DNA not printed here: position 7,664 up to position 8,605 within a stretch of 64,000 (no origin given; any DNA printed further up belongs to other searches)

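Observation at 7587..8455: HicA toxin paired with a MerR-HicB fusion antitoxin in antitoxin-first order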

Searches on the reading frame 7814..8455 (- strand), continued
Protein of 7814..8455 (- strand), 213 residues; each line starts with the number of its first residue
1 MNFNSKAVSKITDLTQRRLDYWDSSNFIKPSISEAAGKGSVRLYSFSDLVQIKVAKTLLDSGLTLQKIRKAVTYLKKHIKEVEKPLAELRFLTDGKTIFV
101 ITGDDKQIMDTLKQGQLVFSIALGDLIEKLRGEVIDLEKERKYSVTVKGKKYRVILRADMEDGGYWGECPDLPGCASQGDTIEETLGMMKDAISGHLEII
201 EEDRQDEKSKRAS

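Call 54: find_homologous_proteins(query=P0133)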
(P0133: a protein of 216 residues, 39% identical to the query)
Query P0133 (216 aa): 405 proteins with E <= 0.001 among 5184 candidates; the best 120 are listed.
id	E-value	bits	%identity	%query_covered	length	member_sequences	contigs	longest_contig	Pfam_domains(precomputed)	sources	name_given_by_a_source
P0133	1.3e-130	451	100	100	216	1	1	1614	PF13411.13,PF15919.12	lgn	-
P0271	5.5e-88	312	68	99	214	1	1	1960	PF13411.13,PF15919.12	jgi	jgi:DNA-binding transcriptional MerR regulator/predicted RNase H-like HicB family nuclease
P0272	1.0e-86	308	69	92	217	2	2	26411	PF13411.13,PF15919.12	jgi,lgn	jgi:predicted RNase H-like HicB family nuclease/DNA-binding transcriptional MerR regulator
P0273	6.4e-85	302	67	97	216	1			PF13411.13,PF15919.12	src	-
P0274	1.4e-84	301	67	97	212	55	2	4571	PF00376.30,PF13411.13,PF15919.12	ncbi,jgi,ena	-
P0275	1.8e-84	301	68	97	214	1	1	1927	PF00376.30,PF13411.13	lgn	-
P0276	2.1e-84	300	67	94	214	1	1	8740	PF13411.13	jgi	jgi:DNA-binding transcriptional MerR regulator/predicted RNase H-like HicB family nuclease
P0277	3.1e-84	300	65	100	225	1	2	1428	PF13411.13,PF15919.12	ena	-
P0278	3.2e-84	300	69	97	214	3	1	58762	PF00376.30,PF13411.13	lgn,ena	-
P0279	3.2e-84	300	70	91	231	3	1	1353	PF00376.30,PF13411.13,PF15919.12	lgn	-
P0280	1.3e-83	298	70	91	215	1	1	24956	PF13411.13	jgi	jgi:DNA-binding transcriptional MerR regulator/predicted RNase H-like HicB family nuclease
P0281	1.7e-83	297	66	97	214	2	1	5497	PF00376.30,PF13411.13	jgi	jgi:DNA-binding transcriptional MerR regulator/predicted RNase H-like HicB family nuclease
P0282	2.1e-83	297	65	100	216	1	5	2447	PF13411.13,PF15919.12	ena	-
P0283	4.2e-83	296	65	100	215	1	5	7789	PF13411.13,PF15919.12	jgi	jgi:DNA-binding transcriptional MerR regulator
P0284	4.3e-83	296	66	99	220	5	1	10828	PF13411.13,PF15919.12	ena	-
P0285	1.0e-82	295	69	85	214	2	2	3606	PF13411.13,PF15919.12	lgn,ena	-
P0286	1.5e-82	294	65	100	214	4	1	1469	PF13411.13,PF15919.12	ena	-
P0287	1.8e-82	294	67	100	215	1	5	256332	PF13411.13,PF15919.12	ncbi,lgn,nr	ncbi:MAG TPA: MerR family transcriptional regulator [Polyangiaceae bacterium]|nr:MerR family transcr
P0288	1.9e-82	294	67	94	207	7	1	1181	PF00376.30,PF13411.13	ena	-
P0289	3.0e-82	293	64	99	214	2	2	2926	PF00376.30,PF13411.13,PF15919.12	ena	-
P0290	5.1e-82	293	66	97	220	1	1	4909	PF13411.13,PF15919.12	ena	-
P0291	5.6e-82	292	67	97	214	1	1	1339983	PF00376.30,PF13411.13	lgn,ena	-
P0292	1.2e-81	291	66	99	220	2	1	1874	PF13411.13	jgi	jgi:DNA-binding transcriptional MerR regulator/predicted RNase H-like HicB family nuclease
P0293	2.5e-81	290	65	94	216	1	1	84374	PF13411.13,PF15919.12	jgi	jgi:DNA-binding transcriptional MerR regulator/predicted RNase H-like HicB family nuclease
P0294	3.2e-81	290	67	93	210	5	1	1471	PF13411.13,PF15919.12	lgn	-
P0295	6.1e-81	289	67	93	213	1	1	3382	PF13411.13,PF15919.12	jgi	jgi:DNA-binding transcriptional MerR regulator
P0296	6.3e-81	289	64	98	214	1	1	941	PF13411.13,PF15919.12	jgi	jgi:DNA-binding transcriptional MerR regulator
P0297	6.8e-81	289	66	93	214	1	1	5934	PF00376.30,PF13411.13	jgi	jgi:DNA-binding transcriptional MerR regulator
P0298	7.1e-81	289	64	97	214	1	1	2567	PF13411.13,PF15919.12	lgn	-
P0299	8.3e-81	289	67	96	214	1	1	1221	PF13411.13,PF15919.12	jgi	jgi:predicted RNase H-like HicB family nuclease/DNA-binding transcriptional MerR regulator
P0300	8.4e-81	289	64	99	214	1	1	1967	PF13411.13,PF15919.12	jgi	jgi:predicted RNase H-like HicB family nuclease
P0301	2.5e-80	287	64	100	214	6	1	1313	PF13411.13,PF15919.12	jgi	jgi:DNA-binding transcriptional MerR regulator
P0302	2.6e-80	287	64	99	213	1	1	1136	PF13411.13,PF15919.12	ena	-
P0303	3.0e-80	287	66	96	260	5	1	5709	PF13411.13,PF15919.12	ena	-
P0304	3.6e-80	287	66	96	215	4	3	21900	PF13411.13,PF15919.12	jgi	jgi:DNA-binding transcriptional MerR regulator/predicted RNase H-like HicB family nuclease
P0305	3.7e-80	286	67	92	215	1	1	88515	PF13411.13,PF15919.12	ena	-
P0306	4.5e-80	286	68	92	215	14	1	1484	PF13411.13,PF15919.12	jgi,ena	-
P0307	4.6e-80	286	65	100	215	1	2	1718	PF13411.13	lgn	-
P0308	4.9e-80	286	65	94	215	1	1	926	PF13411.13,PF15919.12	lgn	-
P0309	5.3e-80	286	67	92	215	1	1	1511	PF13411.13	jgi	jgi:DNA-binding transcriptional MerR regulator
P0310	6.8e-80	286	65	99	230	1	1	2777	PF13411.13,PF15919.12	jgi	jgi:DNA-binding transcriptional MerR regulator/predicted RNase H-like HicB family nuclease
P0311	7.5e-80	285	62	99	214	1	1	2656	PF13411.13,PF15919.12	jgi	jgi:DNA-binding transcriptional MerR regulator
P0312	8.4e-80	285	65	94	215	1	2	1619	PF13411.13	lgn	-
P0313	9.2e-80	285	63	100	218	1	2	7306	PF13411.13,PF15919.12,PF21748.4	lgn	-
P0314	9.3e-80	285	64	100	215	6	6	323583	PF13411.13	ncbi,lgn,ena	-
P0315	1.1e-79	285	66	92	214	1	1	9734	PF13411.13,PF15919.12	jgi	jgi:DNA-binding transcriptional MerR regulator/predicted RNase H-like HicB family nuclease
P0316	1.7e-79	284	64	98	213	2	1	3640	PF13411.13,PF15919.12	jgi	jgi:DNA-binding transcriptional MerR regulator/predicted RNase H-like HicB family nuclease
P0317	2.1e-79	284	66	97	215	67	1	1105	PF13411.13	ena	-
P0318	2.3e-79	284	66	93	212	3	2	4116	PF13411.13,PF15919.12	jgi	jgi:DNA-binding transcriptional MerR regulator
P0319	2.6e-79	284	67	97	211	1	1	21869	PF00376.30,PF13411.13,PF15919.12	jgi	jgi:DNA-binding transcriptional MerR regulator/predicted RNase H-like HicB family nuclease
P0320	3.6e-79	283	65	92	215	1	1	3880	PF13411.13,PF15919.12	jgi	jgi:DNA-binding transcriptional MerR regulator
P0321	4.3e-79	283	65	94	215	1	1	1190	PF13411.13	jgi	jgi:DNA-binding transcriptional MerR regulator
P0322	4.4e-79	283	65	93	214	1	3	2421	PF13411.13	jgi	jgi:DNA-binding transcriptional MerR regulator/predicted RNase H-like HicB family nuclease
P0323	5.7e-79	283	65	92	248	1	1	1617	PF13411.13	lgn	-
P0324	6.4e-79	282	62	100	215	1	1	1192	PF13411.13,PF15919.12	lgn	-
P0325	7.5e-79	282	66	92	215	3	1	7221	PF13411.13,PF15919.12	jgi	jgi:DNA-binding transcriptional MerR regulator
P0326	7.8e-79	282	66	92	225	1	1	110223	PF13411.13,PF15919.12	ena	-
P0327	9.2e-79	282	64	99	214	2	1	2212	PF13411.13,PF15919.12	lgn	-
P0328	1.2e-78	282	64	99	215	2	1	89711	PF13411.13,PF15919.12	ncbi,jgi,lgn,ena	jgi:DNA-binding transcriptional MerR regulator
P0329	1.3e-78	281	63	99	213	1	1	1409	PF13411.13,PF15919.12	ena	-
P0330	2.1e-78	281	66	93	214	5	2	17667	PF13411.13,PF15919.12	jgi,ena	jgi:DNA-binding transcriptional MerR regulator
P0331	2.9e-78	280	63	97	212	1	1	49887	PF13411.13,PF15919.12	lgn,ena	-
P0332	3.2e-78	280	65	97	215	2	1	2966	PF13411.13,PF15919.12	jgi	-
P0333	3.4e-78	280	63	99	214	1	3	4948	PF13411.13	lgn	-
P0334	3.4e-78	280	64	94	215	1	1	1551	PF13411.13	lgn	-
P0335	3.9e-78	280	64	94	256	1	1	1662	PF13411.13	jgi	jgi:DNA-binding transcriptional MerR regulator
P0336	4.6e-78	280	66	92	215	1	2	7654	PF13411.13,PF15919.12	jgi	jgi:DNA-binding transcriptional MerR regulator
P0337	5.2e-78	279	66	92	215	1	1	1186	PF13411.13,PF15919.12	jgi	jgi:predicted RNase H-like HicB family nuclease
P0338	5.3e-78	279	64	94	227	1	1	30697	PF13411.13,PF15919.12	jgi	jgi:predicted RNase H-like HicB family nuclease/DNA-binding transcriptional MerR regulator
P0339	5.4e-78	279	65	92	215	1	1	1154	PF13411.13,PF15919.12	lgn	-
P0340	5.9e-78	279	63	97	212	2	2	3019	PF13411.13,PF15919.12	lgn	-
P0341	7.2e-78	279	63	94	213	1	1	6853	PF13411.13,PF15919.12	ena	-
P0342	7.4e-78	279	64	94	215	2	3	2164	PF13411.13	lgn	-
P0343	8.9e-78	279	65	92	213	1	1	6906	PF13411.13,PF15919.12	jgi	-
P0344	9.5e-78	279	62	96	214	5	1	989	PF13411.13,PF15919.12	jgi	-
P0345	1.8e-77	278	62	99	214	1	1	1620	PF00376.30,PF13411.13,PF15919.12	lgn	-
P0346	2.1e-77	277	64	99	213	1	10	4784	PF13411.13,PF15919.12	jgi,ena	jgi:DNA-binding transcriptional MerR regulator/predicted RNase H-like HicB family nuclease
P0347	2.3e-77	277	60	100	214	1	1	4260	PF00376.30,PF13411.13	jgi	jgi:DNA-binding transcriptional MerR regulator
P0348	2.4e-77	277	64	91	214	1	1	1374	PF13411.13,PF15919.12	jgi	jgi:DNA-binding transcriptional MerR regulator/predicted RNase H-like HicB family nuclease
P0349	3.8e-77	277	66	92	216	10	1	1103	PF13411.13,PF15919.12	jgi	jgi:DNA-binding transcriptional MerR regulator/predicted RNase H-like HicB family nuclease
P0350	3.8e-77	277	63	91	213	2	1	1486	PF13411.13,PF15919.12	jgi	jgi:DNA-binding transcriptional MerR regulator/predicted RNase H-like HicB family nuclease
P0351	4.0e-77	277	64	97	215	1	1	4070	PF13411.13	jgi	jgi:DNA-binding transcriptional MerR regulator/predicted RNase H-like HicB family nuclease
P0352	4.5e-77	276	62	98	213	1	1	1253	PF13411.13,PF15919.12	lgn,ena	-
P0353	5.3e-77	276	65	92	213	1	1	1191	PF13411.13,PF15919.12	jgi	jgi:DNA-binding transcriptional MerR regulator/predicted RNase H-like HicB family nuclease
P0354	5.6e-77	276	63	92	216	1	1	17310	PF13411.13,PF15919.12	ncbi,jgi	jgi:predicted RNase H-like HicB family nuclease/DNA-binding transcriptional MerR regulator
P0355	5.7e-77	276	64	94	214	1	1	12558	PF00376.30,PF13411.13,PF15919.12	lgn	-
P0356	6.5e-77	276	63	97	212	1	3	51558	PF13411.13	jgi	jgi:DNA-binding transcriptional MerR regulator/predicted RNase H-like HicB family nuclease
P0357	6.9e-77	276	61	99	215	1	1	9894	PF13411.13,PF15919.12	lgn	-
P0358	7.3e-77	276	64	94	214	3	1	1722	PF13411.13,PF15919.12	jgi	jgi:DNA-binding transcriptional MerR regulator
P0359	7.6e-77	276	60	100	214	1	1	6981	PF13411.13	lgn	-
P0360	8.6e-77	275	62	99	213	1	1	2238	PF13411.13,PF15919.12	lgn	-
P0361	1.1e-76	275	63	97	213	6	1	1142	PF13411.13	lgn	-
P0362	1.1e-76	275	65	92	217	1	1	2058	PF13411.13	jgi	jgi:DNA-binding transcriptional MerR regulator/predicted RNase H-like HicB family nuclease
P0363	1.3e-76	275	61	98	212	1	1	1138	PF00376.30,PF13411.13,PF15919.12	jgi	-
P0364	2.2e-76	274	61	97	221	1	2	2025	PF13411.13,PF15919.12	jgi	jgi:DNA-binding transcriptional MerR regulator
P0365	2.6e-76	274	64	97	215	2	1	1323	PF13411.13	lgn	-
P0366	2.9e-76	274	63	98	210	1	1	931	PF13411.13,PF15919.12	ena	-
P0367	3.9e-76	273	63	98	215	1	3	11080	PF13411.13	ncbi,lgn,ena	-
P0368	3.9e-76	273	61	95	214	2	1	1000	PF13411.13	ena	-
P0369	6.2e-76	273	64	94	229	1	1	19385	PF13411.13,PF15919.12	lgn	-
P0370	6.2e-76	273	62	98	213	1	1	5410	PF13411.13,PF15919.12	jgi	jgi:DNA-binding transcriptional MerR regulator/predicted RNase H-like HicB family nuclease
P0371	8.1e-76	272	62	97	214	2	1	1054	PF13411.13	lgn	-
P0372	8.2e-76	272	64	92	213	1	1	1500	PF13411.13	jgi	jgi:DNA-binding transcriptional MerR regulator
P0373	1.0e-75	272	63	94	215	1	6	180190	PF13411.13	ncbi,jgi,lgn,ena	-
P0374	1.0e-75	272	63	99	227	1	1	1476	PF13411.13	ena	-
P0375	1.2e-75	272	62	94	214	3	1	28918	PF13411.13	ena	-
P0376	1.3e-75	272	63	97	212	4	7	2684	PF13411.13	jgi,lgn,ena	jgi:DNA-binding transcriptional MerR regulator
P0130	1.3e-75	272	62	95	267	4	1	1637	PF13411.13,PF15919.12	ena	-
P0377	1.3e-75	272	61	97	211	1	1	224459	PF13411.13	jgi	jgi:DNA-binding transcriptional MerR regulator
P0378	1.8e-75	271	63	93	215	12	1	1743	PF13411.13,PF15919.12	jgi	jgi:DNA-binding transcriptional MerR regulator/predicted RNase H-like HicB family nuclease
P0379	1.8e-75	271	62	93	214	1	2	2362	PF13411.13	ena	-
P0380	2.4e-75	271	61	98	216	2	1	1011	PF13411.13,PF15919.12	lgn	-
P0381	2.6e-75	271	63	91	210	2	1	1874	PF13411.13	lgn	-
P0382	2.6e-75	271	64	91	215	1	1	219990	PF13411.13,PF15919.12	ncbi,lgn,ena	-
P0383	3.4e-75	270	61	98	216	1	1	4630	PF13411.13,PF15919.12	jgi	jgi:DNA-binding transcriptional MerR regulator/predicted RNase H-like HicB family nuclease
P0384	3.6e-75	270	61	99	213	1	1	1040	PF13411.13,PF15919.12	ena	-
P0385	3.8e-75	270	65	94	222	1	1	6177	PF13411.13,PF15919.12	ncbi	ncbi:MerR family transcriptional regulator [Myxococcota bacterium]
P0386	4.4e-75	270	66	90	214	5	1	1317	PF13411.13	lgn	-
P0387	5.2e-75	270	66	89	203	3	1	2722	PF13411.13,PF15919.12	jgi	-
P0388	7.3e-75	269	66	89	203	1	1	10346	PF13411.13,PF15919.12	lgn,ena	-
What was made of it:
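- A second clade has 405 hits (call 54).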

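Call 55: find_encoding_contigs(protein=P0287, flank=2500, max_places=2)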
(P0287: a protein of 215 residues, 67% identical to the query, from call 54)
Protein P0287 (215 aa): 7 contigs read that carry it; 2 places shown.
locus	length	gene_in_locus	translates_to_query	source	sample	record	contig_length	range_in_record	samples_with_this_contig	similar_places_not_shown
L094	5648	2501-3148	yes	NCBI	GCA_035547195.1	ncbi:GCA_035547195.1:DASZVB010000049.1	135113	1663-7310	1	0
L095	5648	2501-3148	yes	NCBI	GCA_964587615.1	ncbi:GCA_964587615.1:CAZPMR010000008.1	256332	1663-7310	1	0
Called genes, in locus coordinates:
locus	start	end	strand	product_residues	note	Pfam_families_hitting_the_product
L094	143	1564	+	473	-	PF05226:CHASE2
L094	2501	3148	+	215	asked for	PF13411:MerR_1, PF15919:HicB_lk_antitox (weak)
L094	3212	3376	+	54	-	PF07927:HicA_toxin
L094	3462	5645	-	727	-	PF00141:peroxidase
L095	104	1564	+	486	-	PF05226:CHASE2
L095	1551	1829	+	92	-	-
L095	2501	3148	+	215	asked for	PF13411:MerR_1, PF15919:HicB_lk_antitox (weak)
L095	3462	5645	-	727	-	PF00141:peroxidase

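Call 56: find_encoding_contigs(protein=P0291, flank=2500, max_places=2)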
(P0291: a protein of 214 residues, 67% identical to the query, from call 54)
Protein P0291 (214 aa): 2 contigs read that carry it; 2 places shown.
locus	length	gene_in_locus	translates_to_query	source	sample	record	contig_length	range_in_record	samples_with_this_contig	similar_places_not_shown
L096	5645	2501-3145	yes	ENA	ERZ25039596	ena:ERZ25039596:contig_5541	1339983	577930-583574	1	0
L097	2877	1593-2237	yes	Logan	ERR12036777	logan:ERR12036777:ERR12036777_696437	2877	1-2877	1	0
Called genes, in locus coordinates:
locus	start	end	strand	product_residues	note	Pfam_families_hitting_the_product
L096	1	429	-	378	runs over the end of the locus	PF25973:BSH_CzcB (weak), PF25944:Beta-barrel_RND, PF25954:Beta-barrel_RND_2, PF25989:YknX_C (weak)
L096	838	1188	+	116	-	-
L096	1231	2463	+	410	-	PF13173:AAA_14, PF13635:DUF4143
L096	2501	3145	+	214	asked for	PF13411:MerR_1, PF00376:MerR (weak)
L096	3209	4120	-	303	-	PF00682:HMGL-like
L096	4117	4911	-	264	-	PF00378:ECH_1, PF16113:ECH_2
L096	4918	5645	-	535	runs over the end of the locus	PF01039:Carboxyl_trans, PF03255:ACCA, PF06833:MdcE (faint)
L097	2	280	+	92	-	?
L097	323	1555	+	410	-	PF13173:AAA_14, PF13635:DUF4143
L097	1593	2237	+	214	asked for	PF13411:MerR_1, PF00376:MerR (weak)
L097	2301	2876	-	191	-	?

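Call 57: find_encoding_contigs(protein=P0373, flank=2500, max_places=3)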
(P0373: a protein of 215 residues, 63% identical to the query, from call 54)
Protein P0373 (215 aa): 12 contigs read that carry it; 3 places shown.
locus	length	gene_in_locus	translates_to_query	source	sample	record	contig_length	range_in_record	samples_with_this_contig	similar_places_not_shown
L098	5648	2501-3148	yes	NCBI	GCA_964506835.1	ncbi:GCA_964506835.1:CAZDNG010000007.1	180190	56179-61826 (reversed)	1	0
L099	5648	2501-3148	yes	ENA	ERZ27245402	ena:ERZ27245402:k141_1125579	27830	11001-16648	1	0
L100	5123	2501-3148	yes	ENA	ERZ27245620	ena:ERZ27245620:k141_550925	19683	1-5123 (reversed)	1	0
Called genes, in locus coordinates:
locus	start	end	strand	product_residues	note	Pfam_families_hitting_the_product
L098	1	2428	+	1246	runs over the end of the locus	PF00069:Pkinase, PF07714:PK_Tyr_Ser-Thr, PF13191:AAA_16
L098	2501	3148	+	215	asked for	PF13411:MerR_1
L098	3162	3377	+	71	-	PF07927:HicA_toxin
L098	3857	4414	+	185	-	-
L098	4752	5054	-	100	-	-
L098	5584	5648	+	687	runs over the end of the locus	-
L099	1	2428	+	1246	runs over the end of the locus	PF00069:Pkinase, PF07714:PK_Tyr_Ser-Thr, PF13191:AAA_16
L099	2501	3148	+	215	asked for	PF13411:MerR_1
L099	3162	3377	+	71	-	PF07927:HicA_toxin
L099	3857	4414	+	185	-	-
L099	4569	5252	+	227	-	PF13560:HTH_31 (weak), PF01381:HTH_3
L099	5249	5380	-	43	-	-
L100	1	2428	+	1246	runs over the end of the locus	PF00069:Pkinase, PF07714:PK_Tyr_Ser-Thr, PF13191:AAA_16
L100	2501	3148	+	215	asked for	PF13411:MerR_1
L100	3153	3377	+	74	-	PF07927:HicA_toxin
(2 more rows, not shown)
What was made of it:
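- On Type II HicAB/HicBA toxin-antitoxin system: The pair is also present in clade 2 (calls 55, 57).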

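Call 64: find_encoding_contigs(protein=P0020, flank=6000, max_places=1)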
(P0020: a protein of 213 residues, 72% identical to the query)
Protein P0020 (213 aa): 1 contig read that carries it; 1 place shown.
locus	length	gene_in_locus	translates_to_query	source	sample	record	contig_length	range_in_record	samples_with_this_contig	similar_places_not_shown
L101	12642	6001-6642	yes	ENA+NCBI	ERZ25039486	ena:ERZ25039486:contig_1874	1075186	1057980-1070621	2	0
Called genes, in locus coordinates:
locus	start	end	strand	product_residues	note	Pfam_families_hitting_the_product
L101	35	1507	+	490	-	PF00672:HAMP, PF00512:HisKA, PF02518:HATPase_c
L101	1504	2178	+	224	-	PF00072:Response_reg, PF00486:Trans_reg_C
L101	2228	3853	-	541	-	PF12729:4HB_MCP_1, PF00672:HAMP, PF00015:MCPsignal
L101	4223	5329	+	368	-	PF13776:DUF4172, PF02661:Fic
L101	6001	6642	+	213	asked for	PF13411:MerR_1, PF15919:HicB_lk_antitox (weak), PF15970:HicB-like_2 (weak)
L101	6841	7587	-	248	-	PF01695:IstB_IS21, PF00308:Bac_DnaA, PF13191:AAA_16 (weak), PF20720:nSTAND3 (weak), PF00004:AAA (weak)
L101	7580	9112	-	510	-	PF00665:rve (weak), PF22483:Mu-transpos_C_2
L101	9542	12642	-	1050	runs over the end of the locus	-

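Call 65: find_encoding_contigs(protein=P0006, flank=6000, max_places=1)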
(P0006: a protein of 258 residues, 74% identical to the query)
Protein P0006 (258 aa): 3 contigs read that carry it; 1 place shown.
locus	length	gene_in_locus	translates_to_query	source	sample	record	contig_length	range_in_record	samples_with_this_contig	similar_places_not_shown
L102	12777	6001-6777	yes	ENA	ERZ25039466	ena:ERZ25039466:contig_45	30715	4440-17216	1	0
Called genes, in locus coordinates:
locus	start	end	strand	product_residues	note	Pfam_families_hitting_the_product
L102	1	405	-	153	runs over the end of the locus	PF00583:Acetyltransf_1 (weak), PF08445:FR47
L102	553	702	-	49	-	-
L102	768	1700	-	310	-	PF09924:LPG_synthase_C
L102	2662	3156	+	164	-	-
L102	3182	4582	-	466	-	PF00072:Response_reg, PF07724:AAA_2 (faint), PF00158:Sigma54_activat, PF14532:Sigma54_activ_2, PF07728:AAA_5, PF25601:AAA_lid_14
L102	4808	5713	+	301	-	PF01545:Cation_efflux, PF16916:ZT_dimer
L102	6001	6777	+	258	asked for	PF13411:MerR_1, PF15919:HicB_lk_antitox, PF15970:HicB-like_2 (weak)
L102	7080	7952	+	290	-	PF00106:adh_short, PF08659:KR, PF13561:adh_short_C2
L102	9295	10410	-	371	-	PF13808:DDE_Tnp_1_assoc, PF01609:DDE_Tnp_1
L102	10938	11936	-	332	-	PF00665:rve, PF13683:rve_3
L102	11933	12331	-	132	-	PF01527:HTH_Tnp_1 (weak)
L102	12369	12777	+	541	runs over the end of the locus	PF13166:AAA_13 (weak), PF02463:SMC_N (weak)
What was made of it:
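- Orphan copies without hicA exist (calls 56, 64, 65).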

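Call 66: find_encoding_contigs(protein=P0090, flank=6000, max_places=1)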
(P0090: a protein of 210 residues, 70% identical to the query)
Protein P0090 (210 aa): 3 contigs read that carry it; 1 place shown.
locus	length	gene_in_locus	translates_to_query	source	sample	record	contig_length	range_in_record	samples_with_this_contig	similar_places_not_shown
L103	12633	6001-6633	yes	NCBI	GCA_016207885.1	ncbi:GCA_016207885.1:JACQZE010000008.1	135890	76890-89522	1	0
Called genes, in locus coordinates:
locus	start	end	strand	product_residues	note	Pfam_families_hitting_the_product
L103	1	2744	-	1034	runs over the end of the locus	PF00873:ACR_tran, PF03176:MMPL (weak)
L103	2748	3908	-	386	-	PF25917:BSH_RND (weak), PF25876:HH_MFP_RND (faint), PF25954:Beta-barrel_RND_2, PF25989:YknX_C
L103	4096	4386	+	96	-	PF20126:TumE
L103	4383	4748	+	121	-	PF25212:HVO_A0114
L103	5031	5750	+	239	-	PF02493:MORN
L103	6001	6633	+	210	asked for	PF13411:MerR_1, PF15970:HicB-like_2 (weak), PF15919:HicB_lk_antitox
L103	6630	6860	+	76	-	PF07927:HicA_toxin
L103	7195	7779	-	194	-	PF21157:DksA_N, PF01258:zf-dskA_traR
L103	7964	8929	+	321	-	PF00005:ABC_tran, PF13304:AAA_21, PF08352:oligo_HPY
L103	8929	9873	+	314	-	PF00005:ABC_tran, PF08352:oligo_HPY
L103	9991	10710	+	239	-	PF03740:PdxJ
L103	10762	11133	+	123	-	PF01648:ACPS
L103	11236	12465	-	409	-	-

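Call 67: find_encoding_contigs(protein=P0034, flank=6000, max_places=1)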
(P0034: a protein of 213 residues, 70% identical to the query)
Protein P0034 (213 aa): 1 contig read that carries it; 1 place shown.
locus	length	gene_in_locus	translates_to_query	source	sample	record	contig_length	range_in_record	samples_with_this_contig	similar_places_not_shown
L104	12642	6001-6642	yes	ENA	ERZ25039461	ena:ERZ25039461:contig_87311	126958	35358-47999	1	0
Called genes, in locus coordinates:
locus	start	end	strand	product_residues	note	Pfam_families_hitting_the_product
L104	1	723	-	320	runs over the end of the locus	PF01713:Smr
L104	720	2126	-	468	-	PF00488:MutS_V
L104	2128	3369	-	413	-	PF05496:RuvB_N, PF13191:AAA_16 (faint), PF01078:Mg_chelatase (faint), PF07728:AAA_5 (weak), PF13173:AAA_14 (weak), PF00004:AAA, PF16193:AAA_assoc_2, PF12002:MgsA_C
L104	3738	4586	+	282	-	PF00892:EamA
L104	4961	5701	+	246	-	PF01416:PseudoU_synth_1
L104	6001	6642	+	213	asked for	PF13411:MerR_1, PF15919:HicB_lk_antitox, PF15970:HicB-like_2 (faint)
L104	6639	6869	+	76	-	PF07927:HicA_toxin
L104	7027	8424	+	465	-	PF00665:rve (weak), PF22483:Mu-transpos_C_2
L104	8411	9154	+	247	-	PF01695:IstB_IS21, PF02562:PhoH (weak)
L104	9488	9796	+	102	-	PF05016:ParE_toxin (weak)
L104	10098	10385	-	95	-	-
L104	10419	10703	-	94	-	PF08734:GYD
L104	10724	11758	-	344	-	PF00989:PAS, PF13188:PAS_8 (weak), PF13426:PAS_9, PF08447:PAS_3 (faint), PF00990:GGDEF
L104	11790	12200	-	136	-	PF00571:CBS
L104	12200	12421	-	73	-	PF00571:CBS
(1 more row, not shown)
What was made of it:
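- Neighbourhoods range from housekeeping genes to IS elements (calls 64-67).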
